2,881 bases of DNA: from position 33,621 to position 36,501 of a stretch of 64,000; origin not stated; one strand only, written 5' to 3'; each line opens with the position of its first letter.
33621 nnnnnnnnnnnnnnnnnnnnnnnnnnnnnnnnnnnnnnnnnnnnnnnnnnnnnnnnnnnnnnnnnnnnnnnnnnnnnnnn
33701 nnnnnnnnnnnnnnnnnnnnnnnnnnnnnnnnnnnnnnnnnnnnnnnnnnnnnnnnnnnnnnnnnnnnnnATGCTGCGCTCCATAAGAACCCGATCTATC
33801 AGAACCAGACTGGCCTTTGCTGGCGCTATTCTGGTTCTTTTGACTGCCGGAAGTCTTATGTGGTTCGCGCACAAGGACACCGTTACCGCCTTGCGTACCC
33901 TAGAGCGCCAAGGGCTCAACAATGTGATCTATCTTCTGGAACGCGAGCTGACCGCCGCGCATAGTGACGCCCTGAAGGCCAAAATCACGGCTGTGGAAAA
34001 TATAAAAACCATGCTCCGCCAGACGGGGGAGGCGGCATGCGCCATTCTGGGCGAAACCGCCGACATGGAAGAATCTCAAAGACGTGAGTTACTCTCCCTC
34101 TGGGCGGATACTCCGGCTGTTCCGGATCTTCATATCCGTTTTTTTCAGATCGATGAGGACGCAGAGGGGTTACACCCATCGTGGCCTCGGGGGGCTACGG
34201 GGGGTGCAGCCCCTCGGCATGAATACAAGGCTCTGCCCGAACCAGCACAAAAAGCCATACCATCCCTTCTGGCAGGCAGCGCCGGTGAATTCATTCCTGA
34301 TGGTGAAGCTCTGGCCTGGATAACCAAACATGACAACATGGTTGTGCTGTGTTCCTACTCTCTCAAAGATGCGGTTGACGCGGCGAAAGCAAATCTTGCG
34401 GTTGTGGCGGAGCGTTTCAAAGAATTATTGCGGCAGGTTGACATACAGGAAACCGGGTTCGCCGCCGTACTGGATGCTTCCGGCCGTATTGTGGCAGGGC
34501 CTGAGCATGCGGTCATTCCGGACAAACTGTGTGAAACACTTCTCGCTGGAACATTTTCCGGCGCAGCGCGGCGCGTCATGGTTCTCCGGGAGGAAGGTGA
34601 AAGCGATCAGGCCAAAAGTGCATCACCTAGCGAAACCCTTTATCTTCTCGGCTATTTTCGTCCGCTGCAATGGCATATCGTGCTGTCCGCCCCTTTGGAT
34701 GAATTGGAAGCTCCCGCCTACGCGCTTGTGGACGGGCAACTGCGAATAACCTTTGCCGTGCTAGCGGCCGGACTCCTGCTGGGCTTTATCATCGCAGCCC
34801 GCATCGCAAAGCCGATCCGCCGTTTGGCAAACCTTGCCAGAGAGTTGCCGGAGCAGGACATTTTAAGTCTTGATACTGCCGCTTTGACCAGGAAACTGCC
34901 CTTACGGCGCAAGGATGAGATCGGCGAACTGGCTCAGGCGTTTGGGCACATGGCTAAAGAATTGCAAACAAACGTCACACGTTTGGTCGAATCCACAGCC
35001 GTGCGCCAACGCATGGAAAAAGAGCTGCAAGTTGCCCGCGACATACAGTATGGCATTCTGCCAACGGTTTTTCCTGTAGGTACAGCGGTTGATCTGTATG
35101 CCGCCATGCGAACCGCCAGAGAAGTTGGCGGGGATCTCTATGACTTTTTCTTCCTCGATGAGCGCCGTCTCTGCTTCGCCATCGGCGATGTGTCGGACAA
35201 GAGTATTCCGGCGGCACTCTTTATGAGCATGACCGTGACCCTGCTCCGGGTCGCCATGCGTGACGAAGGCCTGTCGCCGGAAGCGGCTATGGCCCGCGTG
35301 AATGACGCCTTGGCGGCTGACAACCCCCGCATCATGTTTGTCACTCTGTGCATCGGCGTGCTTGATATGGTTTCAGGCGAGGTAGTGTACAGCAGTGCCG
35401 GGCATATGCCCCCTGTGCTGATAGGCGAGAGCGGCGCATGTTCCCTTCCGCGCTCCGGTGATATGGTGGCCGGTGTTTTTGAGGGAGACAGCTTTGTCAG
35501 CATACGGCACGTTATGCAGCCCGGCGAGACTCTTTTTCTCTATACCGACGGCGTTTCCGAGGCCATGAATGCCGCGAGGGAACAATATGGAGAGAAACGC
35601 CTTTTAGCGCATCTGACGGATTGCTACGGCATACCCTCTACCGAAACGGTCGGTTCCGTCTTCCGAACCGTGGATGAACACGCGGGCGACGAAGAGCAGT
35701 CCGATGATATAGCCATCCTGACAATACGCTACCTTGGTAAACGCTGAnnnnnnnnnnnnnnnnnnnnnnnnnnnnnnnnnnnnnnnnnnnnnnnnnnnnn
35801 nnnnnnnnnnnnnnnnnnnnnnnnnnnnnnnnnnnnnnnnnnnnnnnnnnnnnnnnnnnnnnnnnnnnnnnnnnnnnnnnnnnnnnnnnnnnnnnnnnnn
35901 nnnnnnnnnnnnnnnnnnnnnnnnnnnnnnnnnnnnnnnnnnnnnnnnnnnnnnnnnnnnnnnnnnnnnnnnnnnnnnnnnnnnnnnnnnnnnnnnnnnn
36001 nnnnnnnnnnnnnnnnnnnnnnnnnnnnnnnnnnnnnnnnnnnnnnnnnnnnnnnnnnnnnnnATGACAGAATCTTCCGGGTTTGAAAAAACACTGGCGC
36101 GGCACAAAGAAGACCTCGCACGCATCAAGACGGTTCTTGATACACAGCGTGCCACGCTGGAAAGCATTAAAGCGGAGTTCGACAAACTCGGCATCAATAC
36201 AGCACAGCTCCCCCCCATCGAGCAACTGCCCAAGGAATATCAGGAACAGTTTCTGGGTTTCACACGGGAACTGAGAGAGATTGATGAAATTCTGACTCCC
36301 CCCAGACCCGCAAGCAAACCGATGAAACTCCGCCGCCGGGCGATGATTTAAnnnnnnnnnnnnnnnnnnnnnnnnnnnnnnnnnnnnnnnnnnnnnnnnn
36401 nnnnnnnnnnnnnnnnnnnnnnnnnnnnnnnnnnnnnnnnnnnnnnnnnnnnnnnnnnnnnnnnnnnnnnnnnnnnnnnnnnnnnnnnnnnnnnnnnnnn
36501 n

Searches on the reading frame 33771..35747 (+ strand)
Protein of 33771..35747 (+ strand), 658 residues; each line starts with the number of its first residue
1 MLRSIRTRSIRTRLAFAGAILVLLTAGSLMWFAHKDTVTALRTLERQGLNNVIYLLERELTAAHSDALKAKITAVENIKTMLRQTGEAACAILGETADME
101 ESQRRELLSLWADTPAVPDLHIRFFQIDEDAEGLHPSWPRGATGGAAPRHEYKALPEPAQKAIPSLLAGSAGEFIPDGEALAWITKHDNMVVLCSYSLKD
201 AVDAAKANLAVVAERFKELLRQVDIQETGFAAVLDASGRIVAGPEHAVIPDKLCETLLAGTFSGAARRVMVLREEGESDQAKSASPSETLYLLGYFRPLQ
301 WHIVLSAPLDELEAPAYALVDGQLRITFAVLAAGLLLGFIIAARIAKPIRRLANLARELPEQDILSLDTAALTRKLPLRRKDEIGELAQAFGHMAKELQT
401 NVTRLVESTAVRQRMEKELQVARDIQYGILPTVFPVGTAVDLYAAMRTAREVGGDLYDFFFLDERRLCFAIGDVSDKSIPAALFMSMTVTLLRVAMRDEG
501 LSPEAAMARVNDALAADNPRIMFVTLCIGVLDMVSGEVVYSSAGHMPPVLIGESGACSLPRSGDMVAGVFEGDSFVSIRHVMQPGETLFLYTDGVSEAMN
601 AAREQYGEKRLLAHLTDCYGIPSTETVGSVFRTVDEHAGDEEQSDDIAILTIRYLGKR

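Call 8: search_protein_families(library=pfam, proteins=[window:33771-35747:+], max_evalue=0.01)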
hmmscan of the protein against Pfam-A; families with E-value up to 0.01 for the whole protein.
window:33771-35747:+ (658 aa): 4 families
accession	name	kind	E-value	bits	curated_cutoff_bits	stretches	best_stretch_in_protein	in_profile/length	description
PF07228.17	SpoIIE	-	1.9e-46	158.9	25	1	463-654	1-191/192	Stage II sporulation protein E (SpoIIE)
PF00672.30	HAMP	-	2.8e-11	44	25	1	341-399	2-52/53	HAMP domain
PF02743.24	dCache_1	-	0.00015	21.8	45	1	209-249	148-184/240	Cache domain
PF17201.10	Cache_3-Cache_2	-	0.00025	20.9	27.7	1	214-317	189-294/299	Cache 3/Cache 2 fusion domain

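Call 13: find_homologous_proteins(query=window:33771-35747:+, max_evalue=1e-20)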
Query window:33771-35747:+ (658 aa): 3675 proteins with E <= 1e-20 among 8000 candidates; the best 120 are listed.
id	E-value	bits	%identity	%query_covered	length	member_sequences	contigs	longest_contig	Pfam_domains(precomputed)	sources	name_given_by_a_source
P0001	0.0e+0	1391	100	96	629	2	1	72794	PF00672.31,PF07228.18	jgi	jgi:sigma-B regulation protein RsbU (phosphoserine phosphatase)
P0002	2.8e-259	880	66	99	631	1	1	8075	PF00672.31,PF07228.18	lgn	-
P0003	1.2e-206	706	56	99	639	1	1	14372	PF00672.31,PF02743.25,PF07228.18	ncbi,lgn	-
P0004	1.7e-205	703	54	98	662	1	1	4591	PF00672.31,PF07228.18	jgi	jgi:sigma-B regulation protein RsbU (phosphoserine phosphatase)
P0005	9.0e-200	684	52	99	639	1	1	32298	PF00672.31,PF07228.18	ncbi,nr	ncbi:SpoIIE family protein phosphatase [Desulfovibrio sp. OttesenSCG-928-F20]|nr:SpoIIE family prote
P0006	4.5e-199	681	54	98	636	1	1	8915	PF00672.31,PF07228.18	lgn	-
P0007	8.4e-199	680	53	98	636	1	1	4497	PF00672.31,PF07228.18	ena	-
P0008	6.1e-176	605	48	98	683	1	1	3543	PF00672.31,PF07228.18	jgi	jgi:sigma-B regulation protein RsbU (phosphoserine phosphatase)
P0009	2.0e-172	593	48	98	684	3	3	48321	PF00672.31,PF07228.18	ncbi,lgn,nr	ncbi:hypothetical protein AGMMS49960_07720 [Betaproteobacteria bacterium]|nr:hypothetical protein AG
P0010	2.1e-164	567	48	96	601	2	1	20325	PF00672.31,PF07228.18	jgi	jgi:sigma-B regulation protein RsbU (phosphoserine phosphatase)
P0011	1.3e-163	564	47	98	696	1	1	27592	PF00672.31,PF07228.18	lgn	-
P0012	7.4e-162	558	47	98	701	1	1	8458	PF00672.31,PF07228.18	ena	-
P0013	9.6e-162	558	45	98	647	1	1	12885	PF00672.31,PF17201.11,PF07228.18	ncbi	-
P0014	3.9e-157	543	45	98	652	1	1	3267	PF00672.31,PF07228.18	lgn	-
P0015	7.5e-152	525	44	95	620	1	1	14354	PF00672.31,PF07228.18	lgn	-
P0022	3.1e-132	461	41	99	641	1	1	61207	PF17201.11,PF07228.18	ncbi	-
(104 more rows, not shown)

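Call 17: find_related_loci(query=A1, collection=genome_contigs, flank=10000)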
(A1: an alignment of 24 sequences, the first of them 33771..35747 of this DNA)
Query A1 (658 aa) in genome_contigs; peptide patterns used: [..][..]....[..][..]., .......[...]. (x = any residue, [..] = any of these).
600 stretches matched a pattern (row limit reached: there are more); 568 encode a relative of the query (tblastn E <= 1e-3); the best 80 are kept; 80 distinct loci.
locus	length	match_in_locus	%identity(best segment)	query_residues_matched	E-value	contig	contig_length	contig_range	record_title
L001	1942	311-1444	47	283-656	7e-101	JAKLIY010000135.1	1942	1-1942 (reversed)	MAG: Proteobacteria bacterium isolate RA.bin98 RA.bin98_135, whole genome shotgun sequence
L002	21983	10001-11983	33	8-652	2e-90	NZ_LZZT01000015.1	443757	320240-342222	Achromobacter sp. UMC71 AC71_contig000015, whole genome shotgun sequence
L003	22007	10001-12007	32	9-656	1e-92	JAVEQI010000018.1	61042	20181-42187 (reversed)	MAG: Desulfobacterium sp. isolate BF_dRep_24 NODE_1357_length_61042_cov_17.595256_Biofilm4, whole genome shotgun sequenc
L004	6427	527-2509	33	8-652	8e-90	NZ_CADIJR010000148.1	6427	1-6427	Achromobacter insuavis strain LMG 26845 isolate LMG 26845, whole genome shotgun sequence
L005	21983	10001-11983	33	8-652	3e-88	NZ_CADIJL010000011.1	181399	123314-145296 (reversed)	Achromobacter ruhlandii strain LMG 1866 isolate LMG 1866, whole genome shotgun sequence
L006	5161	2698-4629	33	9-653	4e-87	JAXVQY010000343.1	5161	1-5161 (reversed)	MAG: bacterium isolate P028L1-40 NODE_5379_length_5161_cov_4.711908, whole genome shotgun sequence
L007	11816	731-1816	44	295-653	4e-84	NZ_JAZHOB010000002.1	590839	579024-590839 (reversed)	Pollutimonas sp. H1-120 NODE_2_length_590839_cov_198.202295, whole genome shotgun sequence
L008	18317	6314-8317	32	7-650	7e-84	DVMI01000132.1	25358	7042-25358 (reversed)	MAG TPA_asm: Candidatus Avidesulfovibrio excrementigallinarum isolate ChiHcec4-2777 ChiHcec4__C254365_L25358_SRR6323575,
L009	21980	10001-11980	33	9-652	4e-85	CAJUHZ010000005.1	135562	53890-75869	MAG TPA_asm: uncultured Bilophila sp. isolate MGBC136875 genome assembly, contig: MGBC136875.5, whole genome shotgun seq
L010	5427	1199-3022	34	45-653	4e-80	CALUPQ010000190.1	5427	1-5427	MAG: uncultured Mailhella sp. isolate E01__bin137 genome assembly, contig: E01__k127_2877257, whole genome shotgun seque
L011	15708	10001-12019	31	8-658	9e-79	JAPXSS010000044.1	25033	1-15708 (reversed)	MAG: Syntrophobacteraceae bacterium isolate binned_ad_9.201 NODE_2365_length_25033_cov_2.410423, whole genome shotgun se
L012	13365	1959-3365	37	189-653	6e-79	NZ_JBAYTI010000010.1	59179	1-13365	MAG: Castellaniella sp. isolate SO_2016_LW2_95 scaffold00770_LW138R_2016, whole genome shotgun sequence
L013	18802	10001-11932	33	9-653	2e-83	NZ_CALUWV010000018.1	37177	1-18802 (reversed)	MAG: uncultured Mailhella sp. isolate BRZ_BG__bin118 BRZ_BG__NODE_1567_length_37177_cov_4.256604, whole genome shotgun s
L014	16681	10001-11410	35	191-656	1e-73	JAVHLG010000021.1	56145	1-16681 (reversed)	MAG: Desulfovibrionaceae bacterium isolate Ess09-06 NODE_21_length_56145_cov_8.358709, whole genome shotgun sequence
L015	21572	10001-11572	32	115-656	7e-72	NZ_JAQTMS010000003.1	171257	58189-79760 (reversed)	MAG: Rhodoferax sp. isolate STA_46 NODE_183_length_171257_cov_4.510927_Sandtown_A, whole genome shotgun sequence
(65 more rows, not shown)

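Call 18: find_encoding_contigs(protein=P0005, flank=10000, max_places=2)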
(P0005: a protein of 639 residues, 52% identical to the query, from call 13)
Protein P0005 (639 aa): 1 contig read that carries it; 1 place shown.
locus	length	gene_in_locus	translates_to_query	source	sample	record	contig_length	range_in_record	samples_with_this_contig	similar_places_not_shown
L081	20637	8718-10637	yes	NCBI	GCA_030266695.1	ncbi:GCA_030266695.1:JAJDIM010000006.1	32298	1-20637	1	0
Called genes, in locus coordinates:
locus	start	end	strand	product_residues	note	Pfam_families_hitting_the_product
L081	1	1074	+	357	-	?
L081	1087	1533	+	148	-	PF05932:CesT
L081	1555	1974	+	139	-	PF05932:CesT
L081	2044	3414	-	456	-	-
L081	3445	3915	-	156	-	PF05932:CesT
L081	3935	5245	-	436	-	PF13428:TPR_14 (faint), PF13432:TPR_16 (faint), PF24575:TPR_Slam (faint), PF14559:TPR_19 (weak), PF14561:TPR_20 (weak)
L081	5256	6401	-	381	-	PF04773:FecR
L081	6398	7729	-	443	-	-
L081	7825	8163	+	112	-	PF01740:STAS, PF13466:STAS_2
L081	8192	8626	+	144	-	PF13581:HATPase_c_2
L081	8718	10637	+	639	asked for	PF00672:HAMP, PF07228:SpoIIE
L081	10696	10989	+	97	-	-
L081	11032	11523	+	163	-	PF14559:TPR_19 (weak)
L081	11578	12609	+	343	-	-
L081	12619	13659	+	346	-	-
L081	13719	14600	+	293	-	-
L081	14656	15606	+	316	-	-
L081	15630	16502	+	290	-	-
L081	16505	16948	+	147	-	PF05932:CesT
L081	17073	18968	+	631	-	PF03958:Secretin_N, PF00263:Secretin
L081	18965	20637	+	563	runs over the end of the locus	PF16697:Yop-YscD_cpl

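Call 19: find_encoding_contigs(protein=P0009, flank=10000, max_places=2)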
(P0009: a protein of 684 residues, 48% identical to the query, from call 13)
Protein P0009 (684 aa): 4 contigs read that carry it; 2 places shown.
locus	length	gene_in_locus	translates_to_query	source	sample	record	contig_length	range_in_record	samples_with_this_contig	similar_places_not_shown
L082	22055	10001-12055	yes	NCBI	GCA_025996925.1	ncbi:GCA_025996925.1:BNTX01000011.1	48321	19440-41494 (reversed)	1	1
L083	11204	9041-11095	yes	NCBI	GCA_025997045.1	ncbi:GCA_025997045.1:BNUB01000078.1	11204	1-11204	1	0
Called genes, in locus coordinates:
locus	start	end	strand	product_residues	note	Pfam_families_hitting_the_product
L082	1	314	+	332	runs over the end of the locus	PF04754:Transposase_31, PF14261:DUF4351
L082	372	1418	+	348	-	PF04754:Transposase_31, PF14261:DUF4351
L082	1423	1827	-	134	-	-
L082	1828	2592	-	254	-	-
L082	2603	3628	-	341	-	PF04888:SseC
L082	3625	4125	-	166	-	PF14559:TPR_19 (faint), PF07720:TPR_3 (faint), PF13174:TPR_6 (faint), PF13428:TPR_14 (faint), PF00515:TPR_1 (faint), PF07719:TPR_2 (faint), PF13432:TPR_16 (weak)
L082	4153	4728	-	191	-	-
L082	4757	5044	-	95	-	-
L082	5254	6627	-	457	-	PF14559:TPR_19 (faint), PF23914:TPR_CcmH_CycH (weak), PF04575:SlipAM (weak)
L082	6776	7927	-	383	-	PF04773:FecR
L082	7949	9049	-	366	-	-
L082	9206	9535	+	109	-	PF01740:STAS, PF13466:STAS_2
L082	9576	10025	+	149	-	PF13581:HATPase_c_2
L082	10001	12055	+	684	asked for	PF00672:HAMP, PF07228:SpoIIE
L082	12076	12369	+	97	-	-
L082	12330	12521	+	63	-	PF14261:DUF4351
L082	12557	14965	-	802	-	PF07690:MFS_1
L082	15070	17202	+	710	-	PF08269:dCache_2, PF17201:Cache_3-Cache_2 (faint), PF17200:sCache_2, PF07228:SpoIIE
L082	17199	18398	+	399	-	PF04392:ABC_sub_bind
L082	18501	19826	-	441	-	PF00158:Sigma54_activat, PF14532:Sigma54_activ_2, PF07724:AAA_2, PF25601:AAA_lid_14, PF02954:HTH_8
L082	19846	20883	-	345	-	PF01312:Bac_export_2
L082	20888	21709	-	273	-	PF01311:Bac_export_1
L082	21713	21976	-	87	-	PF01313:Bac_export_3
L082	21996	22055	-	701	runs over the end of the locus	PF00771:FHIPEP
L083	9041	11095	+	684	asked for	PF00672:HAMP, PF07228:SpoIIE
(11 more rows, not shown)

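Call 20: find_encoding_contigs(protein=P0003, flank=10000, max_places=2)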
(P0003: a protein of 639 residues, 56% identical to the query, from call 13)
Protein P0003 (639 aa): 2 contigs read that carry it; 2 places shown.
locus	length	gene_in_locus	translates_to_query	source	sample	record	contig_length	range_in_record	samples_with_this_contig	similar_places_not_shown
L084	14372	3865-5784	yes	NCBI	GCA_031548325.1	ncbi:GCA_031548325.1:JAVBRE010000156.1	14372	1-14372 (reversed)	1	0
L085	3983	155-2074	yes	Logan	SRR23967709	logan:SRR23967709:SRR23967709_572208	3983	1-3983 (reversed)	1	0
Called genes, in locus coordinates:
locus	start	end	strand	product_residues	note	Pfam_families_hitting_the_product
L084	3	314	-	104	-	?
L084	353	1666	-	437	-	-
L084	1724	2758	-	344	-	-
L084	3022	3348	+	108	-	PF01740:STAS, PF13466:STAS_2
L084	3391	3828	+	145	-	PF13581:HATPase_c_2, PF02518:HATPase_c (weak)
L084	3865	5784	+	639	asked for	PF02743:dCache_1 (faint), PF00672:HAMP (weak), PF07228:SpoIIE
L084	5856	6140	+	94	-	-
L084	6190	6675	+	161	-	PF12895:ANAPC3 (faint), PF07720:TPR_3 (faint), PF14559:TPR_19 (weak)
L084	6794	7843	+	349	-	-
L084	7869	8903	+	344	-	-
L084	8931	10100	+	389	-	-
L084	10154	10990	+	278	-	-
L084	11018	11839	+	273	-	-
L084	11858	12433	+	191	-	-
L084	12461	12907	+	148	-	PF05932:CesT (faint)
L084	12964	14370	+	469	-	?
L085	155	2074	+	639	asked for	PF02743:dCache_1 (faint), PF00672:HAMP (weak), PF07228:SpoIIE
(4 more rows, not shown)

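Call 21: find_encoding_contigs(protein=P0002, flank=10000, max_places=2)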
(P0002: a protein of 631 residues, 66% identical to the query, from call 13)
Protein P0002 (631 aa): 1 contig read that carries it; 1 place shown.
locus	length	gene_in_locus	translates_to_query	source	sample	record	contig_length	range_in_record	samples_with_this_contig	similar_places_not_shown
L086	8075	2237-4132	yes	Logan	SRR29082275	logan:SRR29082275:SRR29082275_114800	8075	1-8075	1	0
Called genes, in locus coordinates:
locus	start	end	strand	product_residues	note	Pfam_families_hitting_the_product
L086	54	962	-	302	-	-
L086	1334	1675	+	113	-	PF01740:STAS, PF13466:STAS_2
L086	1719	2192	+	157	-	PF13581:HATPase_c_2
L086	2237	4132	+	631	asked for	PF00672:HAMP, PF07228:SpoIIE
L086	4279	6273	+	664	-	-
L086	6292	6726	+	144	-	PF05932:CesT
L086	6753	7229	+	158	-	PF05932:CesT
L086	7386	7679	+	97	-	-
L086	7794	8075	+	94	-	?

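Call 27: find_encoding_contigs(protein=P0022, flank=10000, max_places=1)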
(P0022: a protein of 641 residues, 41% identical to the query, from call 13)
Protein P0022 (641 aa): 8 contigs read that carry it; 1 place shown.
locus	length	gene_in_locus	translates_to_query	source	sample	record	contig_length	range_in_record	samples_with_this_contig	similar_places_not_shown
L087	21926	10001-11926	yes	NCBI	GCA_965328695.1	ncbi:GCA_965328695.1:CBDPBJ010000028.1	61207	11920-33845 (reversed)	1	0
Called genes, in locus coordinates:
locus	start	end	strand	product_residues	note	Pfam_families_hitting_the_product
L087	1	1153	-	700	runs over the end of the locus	PF00771:FHIPEP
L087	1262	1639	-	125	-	PF14559:TPR_19 (faint), PF07719:TPR_2 (faint), PF07721:TPR_4 (faint), PF13428:TPR_14 (faint), PF13424:TPR_12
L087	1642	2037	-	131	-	PF09474:Type_III_YscX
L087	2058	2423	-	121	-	PF21665:Type_III_SycN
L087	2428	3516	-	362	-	PF07201:HrpJ, PF09059:TyeA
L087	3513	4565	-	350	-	PF01312:Bac_export_2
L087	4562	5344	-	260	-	PF01311:Bac_export_1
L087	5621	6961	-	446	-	PF07719:TPR_2 (faint), PF13174:TPR_6 (faint), PF13428:TPR_14 (faint), PF13432:TPR_16 (weak), PF14559:TPR_19 (faint), PF13371:TPR_9 (weak)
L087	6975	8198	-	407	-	PF04773:FecR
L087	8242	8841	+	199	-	-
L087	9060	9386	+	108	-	PF01740:STAS, PF13466:STAS_2 (weak)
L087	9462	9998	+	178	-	PF13581:HATPase_c_2, PF02518:HATPase_c (faint)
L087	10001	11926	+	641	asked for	PF17201:Cache_3-Cache_2 (weak), PF07228:SpoIIE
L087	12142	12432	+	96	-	-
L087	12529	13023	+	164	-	PF14559:TPR_19 (faint)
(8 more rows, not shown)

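Call 28: find_encoding_contigs(protein=P0011, flank=10000, max_places=1)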
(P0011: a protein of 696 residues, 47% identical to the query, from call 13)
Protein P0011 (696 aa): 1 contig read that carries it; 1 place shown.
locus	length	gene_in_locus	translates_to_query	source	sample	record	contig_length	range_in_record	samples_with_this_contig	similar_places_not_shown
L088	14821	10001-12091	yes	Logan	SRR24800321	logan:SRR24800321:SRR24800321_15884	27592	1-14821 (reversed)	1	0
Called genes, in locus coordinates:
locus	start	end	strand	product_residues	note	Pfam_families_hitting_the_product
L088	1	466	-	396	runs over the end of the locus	PF01546:Peptidase_M20, PF07687:M20_dimer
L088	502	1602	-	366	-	PF00155:Aminotran_1_2, PF01053:Cys_Met_Meta_PP (weak), PF01212:Beta_elim_lyase (weak)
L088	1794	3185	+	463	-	PF00392:GntR, PF00155:Aminotran_1_2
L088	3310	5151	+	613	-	PF00999:Na_H_Exchanger, PF02254:TrkA_N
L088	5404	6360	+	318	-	-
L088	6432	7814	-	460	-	PF24575:TPR_Slam (faint), PF13428:TPR_14 (faint), PF13432:TPR_16 (weak), PF14559:TPR_19 (weak), PF04575:SlipAM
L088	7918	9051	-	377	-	-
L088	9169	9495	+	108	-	PF01740:STAS, PF13466:STAS_2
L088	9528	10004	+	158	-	PF13581:HATPase_c_2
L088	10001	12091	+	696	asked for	PF00672:HAMP, PF07228:SpoIIE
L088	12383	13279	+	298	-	PF01515:PTA_PTB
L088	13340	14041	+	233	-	PF01656:CbiA (weak)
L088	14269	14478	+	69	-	PF12797:Fer4_2 (weak), PF12837:Fer4_6 (weak), PF13237:Fer4_10 (weak), PF14697:Fer4_21 (faint), PF00037:Fer4 (weak), PF12838:Fer4_7, PF13459:Fer4_15 (faint), PF13187:Fer4_9 (weak), +2 more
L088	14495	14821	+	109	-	?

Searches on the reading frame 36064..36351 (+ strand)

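Call 8: search_protein_families(library=pfam, proteins=[window:36064-36351:+], max_evalue=0.01)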
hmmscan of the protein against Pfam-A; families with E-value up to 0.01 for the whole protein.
window:36064-36351:+ (95 aa): 0 families

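Call 74: search_protein_families(library=pfam, proteins=[window:36064-36351:+], max_evalue=1)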
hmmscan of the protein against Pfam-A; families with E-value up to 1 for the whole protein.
window:36064-36351:+ (95 aa): 2 families
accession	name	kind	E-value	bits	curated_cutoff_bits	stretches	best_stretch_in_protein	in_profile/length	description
PF25398.1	CUX1_N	-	0.086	13.3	27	1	7-72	22-86/116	CUX1-like, N-terminal tRNA-binding arm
PF05531.17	NPV_P10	-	0.092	13.7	29.8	1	14-79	33-67/75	Nucleopolyhedrovirus P10 protein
